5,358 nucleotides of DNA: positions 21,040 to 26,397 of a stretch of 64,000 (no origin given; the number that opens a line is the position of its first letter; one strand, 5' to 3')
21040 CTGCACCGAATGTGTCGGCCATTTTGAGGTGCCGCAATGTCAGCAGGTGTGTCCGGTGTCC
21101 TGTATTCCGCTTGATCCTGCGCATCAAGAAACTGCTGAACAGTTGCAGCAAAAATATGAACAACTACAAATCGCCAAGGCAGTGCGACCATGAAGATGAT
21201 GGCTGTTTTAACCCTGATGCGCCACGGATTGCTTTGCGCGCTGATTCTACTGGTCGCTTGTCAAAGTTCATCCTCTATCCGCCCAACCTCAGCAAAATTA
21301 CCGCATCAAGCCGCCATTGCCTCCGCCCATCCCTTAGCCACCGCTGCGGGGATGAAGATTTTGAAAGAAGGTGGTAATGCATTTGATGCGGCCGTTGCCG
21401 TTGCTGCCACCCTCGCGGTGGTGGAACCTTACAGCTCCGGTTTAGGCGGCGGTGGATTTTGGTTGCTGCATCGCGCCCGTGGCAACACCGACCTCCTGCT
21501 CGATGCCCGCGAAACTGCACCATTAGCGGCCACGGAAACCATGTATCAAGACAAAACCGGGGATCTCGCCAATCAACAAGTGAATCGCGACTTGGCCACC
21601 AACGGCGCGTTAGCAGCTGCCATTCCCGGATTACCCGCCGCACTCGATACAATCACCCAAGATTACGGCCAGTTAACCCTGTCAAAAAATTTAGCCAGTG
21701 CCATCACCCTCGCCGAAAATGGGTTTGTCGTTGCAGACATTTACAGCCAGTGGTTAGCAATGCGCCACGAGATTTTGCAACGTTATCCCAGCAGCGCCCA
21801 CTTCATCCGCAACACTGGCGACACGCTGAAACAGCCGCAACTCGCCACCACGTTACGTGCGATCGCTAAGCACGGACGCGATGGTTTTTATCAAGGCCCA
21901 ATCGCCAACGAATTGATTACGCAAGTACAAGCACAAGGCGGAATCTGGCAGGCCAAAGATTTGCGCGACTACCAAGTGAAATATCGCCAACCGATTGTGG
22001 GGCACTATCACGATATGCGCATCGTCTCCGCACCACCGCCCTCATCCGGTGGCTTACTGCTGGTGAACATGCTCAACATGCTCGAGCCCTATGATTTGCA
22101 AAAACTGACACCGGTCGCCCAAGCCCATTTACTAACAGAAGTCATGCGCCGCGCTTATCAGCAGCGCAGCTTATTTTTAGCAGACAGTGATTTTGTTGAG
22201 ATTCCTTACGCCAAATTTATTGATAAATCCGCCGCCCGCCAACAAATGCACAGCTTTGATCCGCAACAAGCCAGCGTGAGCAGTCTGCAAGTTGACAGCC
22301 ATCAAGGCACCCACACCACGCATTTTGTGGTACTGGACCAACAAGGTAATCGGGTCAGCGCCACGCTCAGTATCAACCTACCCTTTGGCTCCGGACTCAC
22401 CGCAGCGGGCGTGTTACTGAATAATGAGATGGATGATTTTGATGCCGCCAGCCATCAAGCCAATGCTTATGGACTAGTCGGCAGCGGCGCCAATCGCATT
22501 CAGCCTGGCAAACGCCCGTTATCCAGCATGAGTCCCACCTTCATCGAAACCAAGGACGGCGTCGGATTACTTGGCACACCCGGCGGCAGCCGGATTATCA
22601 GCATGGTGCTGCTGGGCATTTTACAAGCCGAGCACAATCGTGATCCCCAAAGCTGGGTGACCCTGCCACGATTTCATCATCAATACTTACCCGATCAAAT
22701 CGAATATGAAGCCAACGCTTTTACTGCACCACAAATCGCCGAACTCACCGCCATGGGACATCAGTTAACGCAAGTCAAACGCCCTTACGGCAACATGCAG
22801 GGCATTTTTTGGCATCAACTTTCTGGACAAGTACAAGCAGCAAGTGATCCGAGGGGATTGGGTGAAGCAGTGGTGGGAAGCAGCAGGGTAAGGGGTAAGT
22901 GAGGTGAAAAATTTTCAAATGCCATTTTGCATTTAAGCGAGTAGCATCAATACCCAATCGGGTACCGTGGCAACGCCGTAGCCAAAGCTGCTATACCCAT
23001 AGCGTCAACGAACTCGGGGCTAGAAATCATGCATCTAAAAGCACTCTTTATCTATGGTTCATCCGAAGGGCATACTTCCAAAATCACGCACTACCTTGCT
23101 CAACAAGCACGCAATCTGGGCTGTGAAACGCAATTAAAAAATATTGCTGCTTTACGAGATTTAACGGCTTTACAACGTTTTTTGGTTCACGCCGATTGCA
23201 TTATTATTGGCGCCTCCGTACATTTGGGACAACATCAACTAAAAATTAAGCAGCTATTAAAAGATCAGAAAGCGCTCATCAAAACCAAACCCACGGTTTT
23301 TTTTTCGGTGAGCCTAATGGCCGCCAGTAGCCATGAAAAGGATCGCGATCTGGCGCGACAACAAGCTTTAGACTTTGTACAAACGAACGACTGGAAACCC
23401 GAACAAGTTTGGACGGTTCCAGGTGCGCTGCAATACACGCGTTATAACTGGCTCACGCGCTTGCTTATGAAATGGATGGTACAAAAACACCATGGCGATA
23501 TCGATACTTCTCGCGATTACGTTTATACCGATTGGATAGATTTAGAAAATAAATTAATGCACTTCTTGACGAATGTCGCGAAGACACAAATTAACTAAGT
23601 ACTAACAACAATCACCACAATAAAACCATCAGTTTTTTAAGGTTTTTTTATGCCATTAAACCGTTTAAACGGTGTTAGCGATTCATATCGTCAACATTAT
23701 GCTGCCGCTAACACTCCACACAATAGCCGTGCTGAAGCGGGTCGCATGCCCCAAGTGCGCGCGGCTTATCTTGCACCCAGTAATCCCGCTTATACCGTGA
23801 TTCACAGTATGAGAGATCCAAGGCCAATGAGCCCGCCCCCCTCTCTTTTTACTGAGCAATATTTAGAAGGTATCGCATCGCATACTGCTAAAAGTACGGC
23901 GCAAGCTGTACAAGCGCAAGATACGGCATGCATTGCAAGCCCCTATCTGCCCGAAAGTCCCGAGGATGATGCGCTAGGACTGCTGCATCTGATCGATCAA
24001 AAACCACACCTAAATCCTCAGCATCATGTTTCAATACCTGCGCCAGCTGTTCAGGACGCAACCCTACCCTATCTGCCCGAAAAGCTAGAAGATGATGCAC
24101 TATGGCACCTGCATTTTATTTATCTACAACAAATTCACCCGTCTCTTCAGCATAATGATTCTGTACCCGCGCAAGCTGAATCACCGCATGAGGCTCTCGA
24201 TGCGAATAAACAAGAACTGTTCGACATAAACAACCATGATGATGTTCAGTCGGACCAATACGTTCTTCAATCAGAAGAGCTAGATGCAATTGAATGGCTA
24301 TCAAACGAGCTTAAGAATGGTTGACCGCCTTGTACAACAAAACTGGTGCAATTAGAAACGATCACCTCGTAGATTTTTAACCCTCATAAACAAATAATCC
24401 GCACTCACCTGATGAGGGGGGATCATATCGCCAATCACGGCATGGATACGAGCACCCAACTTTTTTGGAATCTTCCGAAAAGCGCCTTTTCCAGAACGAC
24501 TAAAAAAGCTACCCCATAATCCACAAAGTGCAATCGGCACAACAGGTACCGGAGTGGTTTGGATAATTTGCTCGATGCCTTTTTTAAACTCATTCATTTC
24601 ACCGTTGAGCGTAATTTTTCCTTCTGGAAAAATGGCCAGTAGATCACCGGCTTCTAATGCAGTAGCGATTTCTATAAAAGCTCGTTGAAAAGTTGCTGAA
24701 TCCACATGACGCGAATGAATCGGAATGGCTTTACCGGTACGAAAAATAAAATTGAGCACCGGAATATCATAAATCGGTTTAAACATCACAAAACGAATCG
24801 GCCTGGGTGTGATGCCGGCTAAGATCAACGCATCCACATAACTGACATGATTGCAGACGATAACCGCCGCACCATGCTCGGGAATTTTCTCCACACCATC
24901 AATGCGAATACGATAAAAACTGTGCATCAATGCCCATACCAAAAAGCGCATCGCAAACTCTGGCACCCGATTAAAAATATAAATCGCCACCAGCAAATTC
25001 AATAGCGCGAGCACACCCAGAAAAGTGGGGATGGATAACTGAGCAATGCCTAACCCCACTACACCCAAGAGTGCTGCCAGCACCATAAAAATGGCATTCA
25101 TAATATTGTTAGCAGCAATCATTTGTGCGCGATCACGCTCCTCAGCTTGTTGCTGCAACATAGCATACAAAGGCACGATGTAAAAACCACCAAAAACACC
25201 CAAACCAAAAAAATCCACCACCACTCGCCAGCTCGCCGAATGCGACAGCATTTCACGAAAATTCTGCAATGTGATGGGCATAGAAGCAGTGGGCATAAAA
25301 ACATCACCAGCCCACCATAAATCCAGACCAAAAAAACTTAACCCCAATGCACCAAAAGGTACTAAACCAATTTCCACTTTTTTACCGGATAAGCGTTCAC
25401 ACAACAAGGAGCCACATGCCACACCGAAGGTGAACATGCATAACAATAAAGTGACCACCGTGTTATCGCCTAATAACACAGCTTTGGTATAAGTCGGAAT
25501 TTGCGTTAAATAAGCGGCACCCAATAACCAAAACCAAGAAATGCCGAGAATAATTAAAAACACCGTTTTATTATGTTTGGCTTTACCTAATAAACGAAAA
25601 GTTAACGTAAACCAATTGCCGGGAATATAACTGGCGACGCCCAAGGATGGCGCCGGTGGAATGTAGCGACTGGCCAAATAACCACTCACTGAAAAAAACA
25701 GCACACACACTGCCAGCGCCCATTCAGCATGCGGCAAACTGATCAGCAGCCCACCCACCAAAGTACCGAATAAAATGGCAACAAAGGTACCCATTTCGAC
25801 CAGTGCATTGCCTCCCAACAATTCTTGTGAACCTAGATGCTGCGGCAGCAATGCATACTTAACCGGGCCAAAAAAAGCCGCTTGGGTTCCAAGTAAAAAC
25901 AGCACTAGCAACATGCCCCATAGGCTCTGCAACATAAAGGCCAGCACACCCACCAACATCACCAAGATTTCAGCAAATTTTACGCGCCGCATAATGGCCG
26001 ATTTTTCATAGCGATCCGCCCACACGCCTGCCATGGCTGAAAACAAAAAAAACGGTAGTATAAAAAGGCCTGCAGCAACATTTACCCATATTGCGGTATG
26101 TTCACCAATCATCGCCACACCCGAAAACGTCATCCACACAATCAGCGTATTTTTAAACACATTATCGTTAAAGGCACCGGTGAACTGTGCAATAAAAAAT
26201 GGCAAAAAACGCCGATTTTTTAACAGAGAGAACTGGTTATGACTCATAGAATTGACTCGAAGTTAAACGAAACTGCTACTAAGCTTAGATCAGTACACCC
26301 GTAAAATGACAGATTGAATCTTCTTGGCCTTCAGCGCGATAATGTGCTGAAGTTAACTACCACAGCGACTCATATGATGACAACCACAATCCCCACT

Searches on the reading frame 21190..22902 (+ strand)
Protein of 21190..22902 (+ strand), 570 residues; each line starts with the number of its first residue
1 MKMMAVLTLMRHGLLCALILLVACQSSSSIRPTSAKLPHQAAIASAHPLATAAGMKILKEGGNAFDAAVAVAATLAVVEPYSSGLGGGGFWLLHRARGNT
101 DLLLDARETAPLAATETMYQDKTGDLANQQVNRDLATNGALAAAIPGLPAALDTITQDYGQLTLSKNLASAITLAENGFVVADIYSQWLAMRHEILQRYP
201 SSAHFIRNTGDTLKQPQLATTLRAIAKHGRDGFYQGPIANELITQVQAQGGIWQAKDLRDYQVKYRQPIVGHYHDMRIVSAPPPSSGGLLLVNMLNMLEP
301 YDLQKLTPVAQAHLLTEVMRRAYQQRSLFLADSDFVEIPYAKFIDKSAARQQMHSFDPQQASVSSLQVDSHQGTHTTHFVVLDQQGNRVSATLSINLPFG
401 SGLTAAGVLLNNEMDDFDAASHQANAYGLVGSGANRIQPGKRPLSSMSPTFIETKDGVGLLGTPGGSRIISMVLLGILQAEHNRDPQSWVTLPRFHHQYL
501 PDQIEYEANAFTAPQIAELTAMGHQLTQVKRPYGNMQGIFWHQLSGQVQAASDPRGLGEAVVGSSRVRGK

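Call 20: search_protein_families(library=pfam, proteins=[window:21190-22902:+], max_evalue=0.00001)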
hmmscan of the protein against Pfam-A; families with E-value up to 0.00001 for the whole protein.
window:21190-22902:+ (570 aa): 1 family
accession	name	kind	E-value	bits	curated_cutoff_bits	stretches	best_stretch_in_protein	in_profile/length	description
PF01019.26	G_glu_transpept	-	2.8e-150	502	27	1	56-556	2-510/512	Gamma-glutamyltranspeptidase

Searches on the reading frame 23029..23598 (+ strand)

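Call 20: search_protein_families(library=pfam, proteins=[window:23029-23598:+], max_evalue=0.00001)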
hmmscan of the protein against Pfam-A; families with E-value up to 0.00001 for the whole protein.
window:23029-23598:+ (189 aa): 1 family
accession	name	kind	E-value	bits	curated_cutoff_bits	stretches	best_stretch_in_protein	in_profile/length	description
PF12724.12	Flavodoxin_5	-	2.7e-26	93.1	27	1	6-160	1-144/145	Flavodoxin domain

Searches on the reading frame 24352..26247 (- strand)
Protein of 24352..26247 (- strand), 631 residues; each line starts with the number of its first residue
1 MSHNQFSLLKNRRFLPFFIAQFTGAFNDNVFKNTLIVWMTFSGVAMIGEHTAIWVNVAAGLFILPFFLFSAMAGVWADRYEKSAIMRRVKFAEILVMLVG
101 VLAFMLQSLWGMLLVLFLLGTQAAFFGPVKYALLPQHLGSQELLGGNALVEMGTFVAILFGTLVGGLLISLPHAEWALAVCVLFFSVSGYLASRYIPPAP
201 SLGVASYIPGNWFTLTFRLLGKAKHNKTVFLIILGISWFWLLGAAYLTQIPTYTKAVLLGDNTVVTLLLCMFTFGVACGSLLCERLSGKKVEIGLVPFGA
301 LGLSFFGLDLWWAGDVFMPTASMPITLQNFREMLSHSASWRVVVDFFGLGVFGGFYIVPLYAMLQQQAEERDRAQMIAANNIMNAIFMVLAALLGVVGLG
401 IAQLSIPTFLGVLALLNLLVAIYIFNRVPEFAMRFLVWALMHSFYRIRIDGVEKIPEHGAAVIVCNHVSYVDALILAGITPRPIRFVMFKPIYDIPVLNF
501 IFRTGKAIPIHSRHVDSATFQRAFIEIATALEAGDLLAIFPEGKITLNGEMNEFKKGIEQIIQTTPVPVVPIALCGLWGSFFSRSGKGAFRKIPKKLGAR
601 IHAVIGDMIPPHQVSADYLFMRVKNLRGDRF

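Call 20: search_protein_families(library=pfam, proteins=[window:24352-26247:-], max_evalue=0.00001)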
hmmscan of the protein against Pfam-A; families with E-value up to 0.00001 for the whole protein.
window:24352-26247:- (631 aa): 3 families
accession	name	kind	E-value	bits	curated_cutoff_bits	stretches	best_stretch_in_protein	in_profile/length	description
PF01553.26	Acyltransferase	-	8.8e-26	90.7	23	1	446-574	1-131/132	Acyltransferase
PF07690.21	MFS_1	-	1.4e-16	60.8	33.4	1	18-316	2-291/347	Major Facilitator Superfamily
PF05977.19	MFS_3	-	4.2e-08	32.5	27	1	55-287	50-278/524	Transmembrane secretion effector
